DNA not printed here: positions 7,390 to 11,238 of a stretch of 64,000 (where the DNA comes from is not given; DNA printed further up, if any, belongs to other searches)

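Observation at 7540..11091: Topo VI B subunit about twice the normal size: acidic insert in the ATPase domain, K-rich coiled-coil insert, duplicated HeH/SAP-like tail and winged-helix-like end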

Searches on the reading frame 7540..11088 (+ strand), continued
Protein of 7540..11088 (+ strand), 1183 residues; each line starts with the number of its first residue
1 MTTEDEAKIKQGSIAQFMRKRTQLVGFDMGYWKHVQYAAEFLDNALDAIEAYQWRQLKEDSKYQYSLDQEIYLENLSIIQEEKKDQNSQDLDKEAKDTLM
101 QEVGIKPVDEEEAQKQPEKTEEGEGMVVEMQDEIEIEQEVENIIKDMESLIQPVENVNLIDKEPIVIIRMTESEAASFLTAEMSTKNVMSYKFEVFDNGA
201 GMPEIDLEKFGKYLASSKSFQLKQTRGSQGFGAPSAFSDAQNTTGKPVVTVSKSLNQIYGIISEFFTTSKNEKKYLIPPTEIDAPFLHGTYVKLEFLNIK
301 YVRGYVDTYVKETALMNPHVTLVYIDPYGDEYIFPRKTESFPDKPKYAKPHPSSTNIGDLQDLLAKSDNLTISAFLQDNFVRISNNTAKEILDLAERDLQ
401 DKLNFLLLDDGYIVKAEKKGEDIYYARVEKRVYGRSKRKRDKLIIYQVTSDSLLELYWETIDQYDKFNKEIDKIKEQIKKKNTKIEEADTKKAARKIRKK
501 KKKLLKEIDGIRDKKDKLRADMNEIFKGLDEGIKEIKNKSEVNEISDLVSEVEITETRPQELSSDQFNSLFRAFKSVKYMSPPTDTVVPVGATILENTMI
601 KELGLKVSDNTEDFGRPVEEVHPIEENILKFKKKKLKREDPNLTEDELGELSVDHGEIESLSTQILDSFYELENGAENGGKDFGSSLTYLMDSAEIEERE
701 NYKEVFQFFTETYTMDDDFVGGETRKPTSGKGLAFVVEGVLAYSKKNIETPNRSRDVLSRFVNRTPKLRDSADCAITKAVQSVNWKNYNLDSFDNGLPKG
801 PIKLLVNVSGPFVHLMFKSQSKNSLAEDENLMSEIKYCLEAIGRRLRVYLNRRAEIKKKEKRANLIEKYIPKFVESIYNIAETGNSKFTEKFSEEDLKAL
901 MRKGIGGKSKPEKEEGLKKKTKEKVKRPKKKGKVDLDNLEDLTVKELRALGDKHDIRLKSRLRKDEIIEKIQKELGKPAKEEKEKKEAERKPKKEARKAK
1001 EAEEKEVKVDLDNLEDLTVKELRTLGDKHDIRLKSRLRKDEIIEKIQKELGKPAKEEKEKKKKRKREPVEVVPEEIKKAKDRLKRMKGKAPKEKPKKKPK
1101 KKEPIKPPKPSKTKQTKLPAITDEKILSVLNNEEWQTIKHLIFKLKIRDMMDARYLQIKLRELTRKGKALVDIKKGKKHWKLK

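Call 6: find_homologous_proteins(query=window:7540-11088:+, max_evalue=1e-10)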
Query window:7540-11088:+ (1183 aa): 492 proteins with E <= 1e-10 among 8000 candidates; the best 120 are listed.
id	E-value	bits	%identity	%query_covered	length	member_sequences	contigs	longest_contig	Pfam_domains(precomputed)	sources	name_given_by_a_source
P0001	0.0e+0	2561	100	100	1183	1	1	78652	PF09239.18,PF07498.19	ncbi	ncbi:MAG: DNA topoisomerase VI subunit B [Promethearchaeia archaeon]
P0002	0.0e+0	1902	81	87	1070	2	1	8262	PF09239.18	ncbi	ncbi:MAG: DNA topoisomerase VI subunit B, partial [Promethearchaeia archaeon]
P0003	0.0e+0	1646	86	61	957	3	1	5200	PF09239.18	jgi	jgi:DNA topoisomerase VI B subunit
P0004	0.0e+0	1467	60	87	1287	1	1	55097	PF09239.18,PF12949.14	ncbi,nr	ncbi:MAG: DNA topoisomerase VI, subunit B [Promethearchaeota archaeon]|nr:MAG: DNA topoisomerase VI,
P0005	0.0e+0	1466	59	100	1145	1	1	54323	PF09239.18,PF07498.19,PF12949.14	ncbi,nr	ncbi:MAG: hypothetical protein GF311_06980 [Candidatus Lokiarchaeota archaeon]|nr:hypothetical prote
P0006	0.0e+0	1426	59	87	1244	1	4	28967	PF09239.18,PF07498.19,PF12949.14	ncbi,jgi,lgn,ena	jgi:DNA topoisomerase VI B subunit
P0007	0.0e+0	1423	59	87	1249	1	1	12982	PF09239.18,PF07498.19,PF12949.14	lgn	-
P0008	0.0e+0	1423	58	99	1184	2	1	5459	PF09239.18,PF07498.19,PF13589.13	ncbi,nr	ncbi:MAG: DNA topoisomerase VI subunit B [Promethearchaeota archaeon]|nr:MAG: DNA topoisomerase VI s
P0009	0.0e+0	1414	59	99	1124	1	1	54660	PF09239.18,PF07498.19,PF12949.14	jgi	-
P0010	0.0e+0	1408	63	83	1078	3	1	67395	PF09239.18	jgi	jgi:DNA topoisomerase VI B subunit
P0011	0.0e+0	1386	65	75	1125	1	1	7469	PF09239.18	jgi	jgi:DNA topoisomerase VI B subunit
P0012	0.0e+0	1378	57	98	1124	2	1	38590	PF09239.18,PF07498.19,PF12949.14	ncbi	-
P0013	0.0e+0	1376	55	100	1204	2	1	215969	PF02037.34,PF10281.15,PF09239.18,PF07498.19,PF13589.13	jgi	-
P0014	0.0e+0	1366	56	98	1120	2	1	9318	PF09239.18,PF07498.19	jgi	-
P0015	0.0e+0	1358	56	99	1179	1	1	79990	PF09239.18,PF07498.19,PF12949.14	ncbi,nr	ncbi:MAG: hypothetical protein GF317_01750 [Candidatus Lokiarchaeota archaeon]|nr:hypothetical prote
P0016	0.0e+0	1344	56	85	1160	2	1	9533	PF09239.18,PF13589.13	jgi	-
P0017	0.0e+0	1343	54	100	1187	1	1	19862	PF09239.18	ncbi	-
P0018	0.0e+0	1333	55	99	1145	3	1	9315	PF09239.18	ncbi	-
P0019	0.0e+0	1329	49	14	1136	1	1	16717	PF09239.18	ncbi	ncbi:MAG: hypothetical protein ACFFAN_07200 [Promethearchaeota archaeon]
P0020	0.0e+0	1325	55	100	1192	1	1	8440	PF02037.34,PF09239.18,PF07498.19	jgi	-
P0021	0.0e+0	1323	71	7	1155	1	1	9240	PF09239.18,PF07498.19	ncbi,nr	ncbi:MAG: DNA topoisomerase VI subunit B [Promethearchaeota archaeon]|nr:MAG: DNA topoisomerase VI s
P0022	0.0e+0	1323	55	100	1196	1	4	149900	PF09239.18,PF13589.13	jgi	-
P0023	0.0e+0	1311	54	100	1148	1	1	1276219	PF09239.18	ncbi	-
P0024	0.0e+0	1311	56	99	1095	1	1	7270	PF09239.18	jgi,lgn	jgi:DNA topoisomerase VI B subunit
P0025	0.0e+0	1309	54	100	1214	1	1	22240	PF02037.34,PF09239.18,PF07498.19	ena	-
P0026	0.0e+0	1307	57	82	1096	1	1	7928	PF09239.18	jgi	jgi:DNA topoisomerase VI B subunit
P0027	0.0e+0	1302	54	100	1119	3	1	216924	PF09239.18,PF13589.13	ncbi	ncbi:MAG: DNA topoisomerase VI subunit B [Promethearchaeota archaeon]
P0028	0.0e+0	1302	56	100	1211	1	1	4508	PF09239.18,PF07498.19,PF12949.14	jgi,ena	-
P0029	0.0e+0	1301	55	85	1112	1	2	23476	PF09239.18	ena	-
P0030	0.0e+0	1299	52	100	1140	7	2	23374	PF09239.18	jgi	-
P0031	0.0e+0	1299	57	83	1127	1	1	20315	PF09239.18,PF13589.13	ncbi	ncbi:MAG: hypothetical protein ACFE9S_12430 [Candidatus Hermodarchaeota archaeon]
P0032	0.0e+0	1299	61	77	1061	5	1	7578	PF09239.18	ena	-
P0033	0.0e+0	1294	54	100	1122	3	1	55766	PF09239.18,PF13589.13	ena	-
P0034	0.0e+0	1293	56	85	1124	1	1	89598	PF09239.18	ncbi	ncbi:MAG: hypothetical protein ACFFB0_10095 [Promethearchaeota archaeon]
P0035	0.0e+0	1293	55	82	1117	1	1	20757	PF09239.18,PF13589.13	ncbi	ncbi:MAG: hypothetical protein ACFFHD_02085 [Promethearchaeota archaeon]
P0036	0.0e+0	1290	55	100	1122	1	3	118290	PF09239.18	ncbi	ncbi:MAG: DNA topoisomerase VI subunit B [Candidatus Hodarchaeota archaeon]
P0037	0.0e+0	1289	53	100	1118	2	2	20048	PF09239.18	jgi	-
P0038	0.0e+0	1289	53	99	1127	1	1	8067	PF09239.18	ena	-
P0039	0.0e+0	1288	57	81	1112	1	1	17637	PF09239.18,PF13589.13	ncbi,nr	ncbi:MAG: hypothetical protein GF383_14905 [Candidatus Lokiarchaeota archaeon]|nr:hypothetical prote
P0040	0.0e+0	1287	54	99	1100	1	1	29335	PF09239.18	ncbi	ncbi:MAG: DNA topoisomerase VI subunit B [Promethearchaeota archaeon]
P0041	0.0e+0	1285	56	83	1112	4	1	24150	PF09239.18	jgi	jgi:DNA topoisomerase VI B subunit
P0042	0.0e+0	1284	55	100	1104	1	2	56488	PF09239.18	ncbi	ncbi:MAG: hypothetical protein ACFE85_04435 [Candidatus Hodarchaeota archaeon]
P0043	0.0e+0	1283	53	100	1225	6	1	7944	PF10281.15,PF09239.18,PF07498.19,PF12949.14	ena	-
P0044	0.0e+0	1282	55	99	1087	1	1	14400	PF09239.18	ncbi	ncbi:MAG: DNA topoisomerase VI subunit B [Promethearchaeota archaeon]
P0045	0.0e+0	1281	55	100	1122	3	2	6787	PF09239.18,PF13589.13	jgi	-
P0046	0.0e+0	1280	54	100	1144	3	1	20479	PF09239.18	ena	-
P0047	0.0e+0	1279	56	82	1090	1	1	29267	PF09239.18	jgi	-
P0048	0.0e+0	1277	53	99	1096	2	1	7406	PF09239.18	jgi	jgi:DNA topoisomerase VI B subunit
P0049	0.0e+0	1276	55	100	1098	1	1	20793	PF09239.18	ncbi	-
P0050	0.0e+0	1276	54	100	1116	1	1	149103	PF09239.18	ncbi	ncbi:MAG: DNA topoisomerase VI subunit B [Promethearchaeota archaeon]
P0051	0.0e+0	1276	56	84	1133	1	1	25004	PF09239.18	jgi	jgi:DNA topoisomerase VI B subunit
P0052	0.0e+0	1275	54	99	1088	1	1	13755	PF09239.18,PF13589.13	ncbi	ncbi:MAG: DNA topoisomerase VI subunit B [Promethearchaeota archaeon]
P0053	0.0e+0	1275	54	100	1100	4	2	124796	PF09239.18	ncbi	ncbi:MAG: hypothetical protein ACFFA8_04455 [Promethearchaeota archaeon]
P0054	0.0e+0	1275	55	99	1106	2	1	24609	PF09239.18,PF13589.13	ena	-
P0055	0.0e+0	1275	56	84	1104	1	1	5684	PF09239.18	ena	-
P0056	0.0e+0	1274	54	100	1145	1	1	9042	PF09239.18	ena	-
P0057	0.0e+0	1272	54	100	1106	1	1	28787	PF09239.18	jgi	jgi:DNA topoisomerase VI B subunit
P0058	0.0e+0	1270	58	79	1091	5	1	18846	PF09239.18,PF13589.13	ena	-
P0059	0.0e+0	1270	60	75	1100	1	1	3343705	PF09239.18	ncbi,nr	ncbi:MAG: DNA topoisomerase VI subunit B [Promethearchaeota archaeon]|nr:MAG: DNA topoisomerase VI s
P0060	0.0e+0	1269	55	99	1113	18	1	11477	PF09239.18,PF13589.13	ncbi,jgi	ncbi:MAG: DNA topoisomerase VI subunit B [Promethearchaeota archaeon]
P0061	0.0e+0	1269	56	86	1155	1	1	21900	PF09239.18,PF13589.13,PF12949.14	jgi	jgi:DNA topoisomerase VI B subunit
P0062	0.0e+0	1269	56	81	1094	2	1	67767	PF09239.18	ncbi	-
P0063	0.0e+0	1268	54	99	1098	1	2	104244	PF09239.18,PF13589.13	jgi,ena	-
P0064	0.0e+0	1265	55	99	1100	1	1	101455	PF09239.18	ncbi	-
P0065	0.0e+0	1265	54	100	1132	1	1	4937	PF09239.18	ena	-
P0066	0.0e+0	1265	54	99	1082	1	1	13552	PF09239.18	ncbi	ncbi:MAG: DNA topoisomerase VI subunit B [Candidatus Hodarchaeota archaeon]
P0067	0.0e+0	1264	54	99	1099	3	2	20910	PF09239.18,PF13589.13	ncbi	ncbi:MAG: hypothetical protein ACFE9M_01680 [Promethearchaeota archaeon]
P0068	0.0e+0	1264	54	99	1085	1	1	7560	PF09239.18,PF13589.13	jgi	jgi:DNA topoisomerase VI B subunit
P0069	0.0e+0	1263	53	98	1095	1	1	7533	PF09239.18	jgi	-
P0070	0.0e+0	1263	55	98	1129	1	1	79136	PF09239.18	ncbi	-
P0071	0.0e+0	1263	60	77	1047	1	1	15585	PF09239.18,PF13589.13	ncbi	ncbi:MAG: hypothetical protein ACFE8M_06775 [Candidatus Hermodarchaeota archaeon]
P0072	0.0e+0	1262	60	77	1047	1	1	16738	PF09239.18,PF13589.13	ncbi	ncbi:MAG: hypothetical protein ACFE78_07360 [Candidatus Hodarchaeota archaeon]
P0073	0.0e+0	1262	54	99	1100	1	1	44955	PF09239.18,PF13589.13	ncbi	-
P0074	0.0e+0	1261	54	98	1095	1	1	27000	PF09239.18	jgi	-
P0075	0.0e+0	1261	54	100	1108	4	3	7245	PF09239.18,PF13589.13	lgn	-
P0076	0.0e+0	1260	53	98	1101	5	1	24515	PF09239.18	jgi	-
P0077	0.0e+0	1260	54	99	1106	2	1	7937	PF09239.18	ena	-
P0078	0.0e+0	1260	53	98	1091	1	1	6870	PF09239.18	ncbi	ncbi:MAG: DNA topoisomerase VI subunit B [Candidatus Thorarchaeota archaeon]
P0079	0.0e+0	1260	53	100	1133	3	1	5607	PF09239.18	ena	-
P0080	0.0e+0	1259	54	99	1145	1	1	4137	PF09239.18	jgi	jgi:DNA topoisomerase VI B subunit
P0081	0.0e+0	1259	54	100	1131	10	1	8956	PF09239.18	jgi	-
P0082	0.0e+0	1259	54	98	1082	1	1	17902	PF09239.18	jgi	jgi:DNA topoisomerase VI B subunit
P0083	0.0e+0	1259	35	19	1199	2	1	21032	PF09239.18,PF07498.19,PF12949.14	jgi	-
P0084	0.0e+0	1259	54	100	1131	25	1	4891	PF09239.18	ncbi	-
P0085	0.0e+0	1258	54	99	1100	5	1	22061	PF09239.18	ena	-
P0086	0.0e+0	1256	59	78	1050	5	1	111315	PF09239.18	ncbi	ncbi:MAG: hypothetical protein ACFFDL_02995 [Promethearchaeota archaeon]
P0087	0.0e+0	1256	56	84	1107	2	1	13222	PF09239.18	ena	-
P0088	0.0e+0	1256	57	83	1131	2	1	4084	PF09239.18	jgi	jgi:DNA topoisomerase VI B subunit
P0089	0.0e+0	1255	54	100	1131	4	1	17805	PF09239.18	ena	-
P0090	0.0e+0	1255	54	99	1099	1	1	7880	PF09239.18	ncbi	ncbi:MAG: hypothetical protein ACFFDF_13580 [Candidatus Odinarchaeota archaeon]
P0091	0.0e+0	1255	53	99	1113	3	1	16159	PF09239.18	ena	-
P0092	0.0e+0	1254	51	100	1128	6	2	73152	PF09239.18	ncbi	ncbi:MAG: DNA topoisomerase VI subunit B [Promethearchaeota archaeon]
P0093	0.0e+0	1254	54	100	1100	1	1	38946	PF09239.18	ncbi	ncbi:MAG: DNA topoisomerase VI subunit B [Promethearchaeota archaeon]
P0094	0.0e+0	1254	57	82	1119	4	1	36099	PF09239.18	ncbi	ncbi:MAG: hypothetical protein ACFFAI_10065 [Promethearchaeota archaeon]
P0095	0.0e+0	1254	53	100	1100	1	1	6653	PF09239.18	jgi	jgi:DNA topoisomerase VI B subunit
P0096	0.0e+0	1254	53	98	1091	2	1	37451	PF09239.18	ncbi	ncbi:MAG: DNA topoisomerase VI subunit B [Promethearchaeota archaeon]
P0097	0.0e+0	1254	56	81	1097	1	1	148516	PF09239.18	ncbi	-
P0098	0.0e+0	1254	53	98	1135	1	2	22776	PF09239.18,PF13589.13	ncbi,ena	-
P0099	0.0e+0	1253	53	100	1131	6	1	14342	PF09239.18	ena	-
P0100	0.0e+0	1253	54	100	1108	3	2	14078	PF09239.18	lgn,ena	-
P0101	0.0e+0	1251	52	100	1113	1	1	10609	PF09239.18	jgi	-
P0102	0.0e+0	1249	53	99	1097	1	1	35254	PF09239.18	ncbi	-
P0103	0.0e+0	1248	54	100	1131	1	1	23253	PF09239.18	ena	-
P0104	0.0e+0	1247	53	100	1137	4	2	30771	PF09239.18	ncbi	ncbi:MAG: DNA topoisomerase VI subunit B [Promethearchaeota archaeon]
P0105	0.0e+0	1246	53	98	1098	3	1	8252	PF09239.18,PF07498.19,PF13589.13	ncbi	-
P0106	0.0e+0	1246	53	100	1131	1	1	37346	PF09239.18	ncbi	-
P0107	0.0e+0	1245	53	99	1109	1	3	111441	PF09239.18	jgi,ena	-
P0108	0.0e+0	1245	53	100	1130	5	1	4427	PF09239.18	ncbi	ncbi:MAG: hypothetical protein ACFE9R_09165 [Candidatus Hermodarchaeota archaeon]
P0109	0.0e+0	1245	54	100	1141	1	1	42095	PF09239.18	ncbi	-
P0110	0.0e+0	1244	54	99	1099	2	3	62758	PF09239.18,PF13589.13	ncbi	ncbi:MAG: DNA topoisomerase VI subunit B [Promethearchaeota archaeon]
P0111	0.0e+0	1244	60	77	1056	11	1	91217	PF09239.18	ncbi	-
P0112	0.0e+0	1244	54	99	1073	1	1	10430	PF09239.18,PF13589.13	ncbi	ncbi:MAG: DNA topoisomerase VI subunit B [Promethearchaeota archaeon]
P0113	0.0e+0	1243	53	99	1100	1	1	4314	PF09239.18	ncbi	-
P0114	0.0e+0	1243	53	100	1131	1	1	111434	PF09239.18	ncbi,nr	ncbi:MAG: hypothetical protein HWN79_01400 [Candidatus Lokiarchaeota archaeon]|nr:hypothetical prote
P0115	0.0e+0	1242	54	99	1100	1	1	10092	PF09239.18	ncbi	ncbi:MAG: hypothetical protein ACFFAV_13485 [Candidatus Hermodarchaeota archaeon]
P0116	0.0e+0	1241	53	100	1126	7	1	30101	PF09239.18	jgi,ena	-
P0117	0.0e+0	1241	55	81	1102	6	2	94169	PF09239.18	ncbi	ncbi:MAG: hypothetical protein V3V33_04280 [Candidatus Lokiarchaeia archaeon]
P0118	0.0e+0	1241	54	99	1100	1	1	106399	PF09239.18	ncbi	ncbi:MAG: DNA topoisomerase VI subunit B [Promethearchaeota archaeon]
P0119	0.0e+0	1241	56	83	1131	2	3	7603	PF09239.18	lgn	-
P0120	0.0e+0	1241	56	82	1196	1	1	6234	PF09239.18,PF07498.19,PF12949.14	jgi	jgi:DNA topoisomerase VI B subunit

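Call 14: find_related_loci(query=window:7540-11088:+, collection=genome_contigs, flank=4000)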
Query window:7540-11088:+ (1183 aa) in genome_contigs; peptide patterns used: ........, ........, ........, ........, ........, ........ (x = any residue, [..] = any of these).
599 stretches matched a pattern, but none encodes a relative of the query by tblastn (E <= 1e-3).
